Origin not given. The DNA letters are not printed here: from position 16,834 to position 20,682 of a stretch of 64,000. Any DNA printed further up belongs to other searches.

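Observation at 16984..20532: Bacterial LRR receptor kinase with a non-RD (HCD) catalytic loop, echoing plant immune receptor kinases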

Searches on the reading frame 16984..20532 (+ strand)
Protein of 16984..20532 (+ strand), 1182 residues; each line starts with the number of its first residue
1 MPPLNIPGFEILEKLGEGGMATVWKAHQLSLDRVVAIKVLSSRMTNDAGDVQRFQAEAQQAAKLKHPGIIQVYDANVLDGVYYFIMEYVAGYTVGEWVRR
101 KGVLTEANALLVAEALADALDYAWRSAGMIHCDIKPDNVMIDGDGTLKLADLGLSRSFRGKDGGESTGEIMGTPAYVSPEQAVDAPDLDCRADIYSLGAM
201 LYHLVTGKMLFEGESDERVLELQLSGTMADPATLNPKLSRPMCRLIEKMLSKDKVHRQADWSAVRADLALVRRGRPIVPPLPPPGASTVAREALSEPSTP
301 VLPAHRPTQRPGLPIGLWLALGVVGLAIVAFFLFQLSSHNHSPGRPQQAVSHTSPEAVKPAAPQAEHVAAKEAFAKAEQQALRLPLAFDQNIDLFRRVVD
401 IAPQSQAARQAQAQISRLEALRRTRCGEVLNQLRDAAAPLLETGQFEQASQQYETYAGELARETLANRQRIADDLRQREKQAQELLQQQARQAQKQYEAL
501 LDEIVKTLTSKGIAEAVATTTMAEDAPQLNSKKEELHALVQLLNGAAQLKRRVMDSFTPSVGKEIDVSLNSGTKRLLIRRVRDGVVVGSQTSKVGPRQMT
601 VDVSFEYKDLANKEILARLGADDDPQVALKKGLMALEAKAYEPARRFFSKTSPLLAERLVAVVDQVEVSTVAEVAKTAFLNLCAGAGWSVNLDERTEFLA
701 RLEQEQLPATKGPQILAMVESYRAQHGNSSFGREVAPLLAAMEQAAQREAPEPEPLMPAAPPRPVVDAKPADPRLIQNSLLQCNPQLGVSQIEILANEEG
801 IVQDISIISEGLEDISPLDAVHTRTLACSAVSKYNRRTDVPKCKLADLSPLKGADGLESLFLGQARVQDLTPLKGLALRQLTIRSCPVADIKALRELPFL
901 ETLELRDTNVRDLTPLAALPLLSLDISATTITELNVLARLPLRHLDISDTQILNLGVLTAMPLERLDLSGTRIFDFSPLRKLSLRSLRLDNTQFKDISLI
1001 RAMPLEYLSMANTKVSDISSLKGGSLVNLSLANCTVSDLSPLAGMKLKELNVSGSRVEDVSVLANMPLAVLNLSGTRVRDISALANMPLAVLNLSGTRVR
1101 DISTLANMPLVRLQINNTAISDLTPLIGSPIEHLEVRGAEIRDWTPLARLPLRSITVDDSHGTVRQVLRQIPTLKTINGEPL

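Call 3: search_protein_families(library=pfam, proteins=[window:16984-20529:+], max_evalue=0.1)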
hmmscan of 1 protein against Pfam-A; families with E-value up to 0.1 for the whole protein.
window:16984-20529:+ (1182 aa): 8 families
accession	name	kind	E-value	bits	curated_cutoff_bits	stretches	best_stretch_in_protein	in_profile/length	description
PF00069.31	Pkinase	-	1.6e-47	162.5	31.7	1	9-258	1-252/263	Protein kinase domain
PF07714.23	PK_Tyr_Ser-Thr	-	4.7e-26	92.1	23.1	1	10-244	2-239/258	Protein tyrosine and serine/threonine kinase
PF12799.13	LRR_4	-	1.3e-25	89.3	27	5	983-1022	2-43/44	Leucine Rich repeats (2 copies)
PF03109.22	ABC1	-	5.3e-05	22.9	22.9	1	47-159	113-218/244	ABC1 atypical kinase-like domain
PF01636.29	APH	-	0.012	15.8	23.2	1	110-145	147-186/239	Phosphotransferase enzyme family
PF23952.1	LRR_EndoS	-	0.018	15.7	27.9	0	899-949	24-115/116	Endo-beta-N-acetylglucosaminidase EndoS LRR domain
PF13855.12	LRR_8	-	0.044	14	27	0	900-952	3-61/61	Leucine rich repeat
PF07387.17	Seadorna_VP7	-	0.065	12.7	20.3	0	116-151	151-186/308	Seadornavirus VP7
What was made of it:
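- On Hanks-type (eukaryotic-like) Ser/Thr protein kinases, Pfam PF00069: 162.5 bits against a cutoff of 31.7, E 1.6e-47, aa 9-258 (call 3).
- On Roco / LRRK proteins: At E up to 0.1 Pfam lists only kinase-type and LRR-type families plus one weak chance hit; no GTPase or COR family is among them (call 3).
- Closest known: Listeria internalins and the Chlorobium tepidum Roco LRR domain. Different: Here the LRR is the distal part of a kinase ectodomain, and Pfam reported only kinase- and LRR-type families for this protein (call 3).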

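Call 4: search_protein_families(library=ncbifam, proteins=[window:16984-20529:+], max_evalue=0.1)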
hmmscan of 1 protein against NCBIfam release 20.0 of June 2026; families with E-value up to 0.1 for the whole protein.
window:16984-20529:+ (1182 aa): 18 families
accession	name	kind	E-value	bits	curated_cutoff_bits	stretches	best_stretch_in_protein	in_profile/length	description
NF033483.0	PknB_PASTA_kin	equivalog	1.8e-79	268.3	450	1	9-276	9-273/563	Stk1 family PASTA domain-containing Ser/Thr kinase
NF052427.1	StpK7MSMEG_1200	equivalog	7.7e-43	146.8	900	1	9-368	9-350/601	serine/threonine protein kinase StpK7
NF047741.1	antiphage_MADS6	equivalog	1.1e-33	116.6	460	2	9-122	497-606/612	methylation-associated defense system protein kinase MAD6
TIGR03903.1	TOMM_kin_cyc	equivalog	2.8e-30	105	705.75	1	34-264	5-240/1267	TOMM system kinase/cyclase fusion protein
NF033188.1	internalin_H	exception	9.7e-26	90.5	1050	3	1026-1151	100-230/548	InlH/InlC2 family class 1 internalin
NF033189.1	internalin_A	exception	3.6e-25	88.4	1600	2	972-1150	130-315/799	class 1 internalin InlA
NF033190.2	inl_like_NEAT_1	exception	4e-25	88.2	1275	2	929-1150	251-481/754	NEAT domain-containing leucine-rich repeat protein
NF038150.1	lanthi_synth_IV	equivalog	4.6e-25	88.1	650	1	52-274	237-459/851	class IV lanthionine synthetase LanL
NF053615.1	SerThrKinAfsKStmc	equivalog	1.6e-24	86.6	1300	1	3-257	9-254/809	protein serine/threonine kinase AfsK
NF009651.0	PRK13184.1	equivalog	1.9e-23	82.4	839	1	9-275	4-294/932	serine/threonine-protein kinase PknD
NF038151.1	lanthi_synth_III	equivalog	1.9e-10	39.8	575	1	51-205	267-423/833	class III lanthionine synthetase LanKC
NF043056.1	T4SS_LegK1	equivalog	2.3e-10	39.7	550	1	73-204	145-283/516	Dot/Icm T4SS effector kinase LegK1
NF041408.1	XopAU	subfamily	1.1e-08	35.1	450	1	65-254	276-465/498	XopAU family type III secretion system effector serine/threonine kinase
NF058632.1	SerThrKinPrkT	equivalog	8.8e-08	31.5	280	1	9-144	23-153/322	serine/threonine protein kinase PrkT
NF033187.0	internalin_J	exception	5e-06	25.1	1700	1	880-1159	137-420/846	class 1 internalin InlJ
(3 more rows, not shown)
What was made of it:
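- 19300..20529 (+): LRR solenoid (aa 773-1182) with an N-terminal cap helix and about 17 repeats of 21-22 aa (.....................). It is internalin/Roco (SDS22-like) type. Calls 3, 4 (internalin models, E 1e-25), 32, 37 and 80 (C. tepidum Roco LRR 1.7e-30, InlA 1.4e-29).
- On Internalin-like / SDS22-like bacterial LRR domains (Pfam LRR_4): Internalin NCBIfam models hit at 1e-25, below their full-length cutoffs (call 4).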
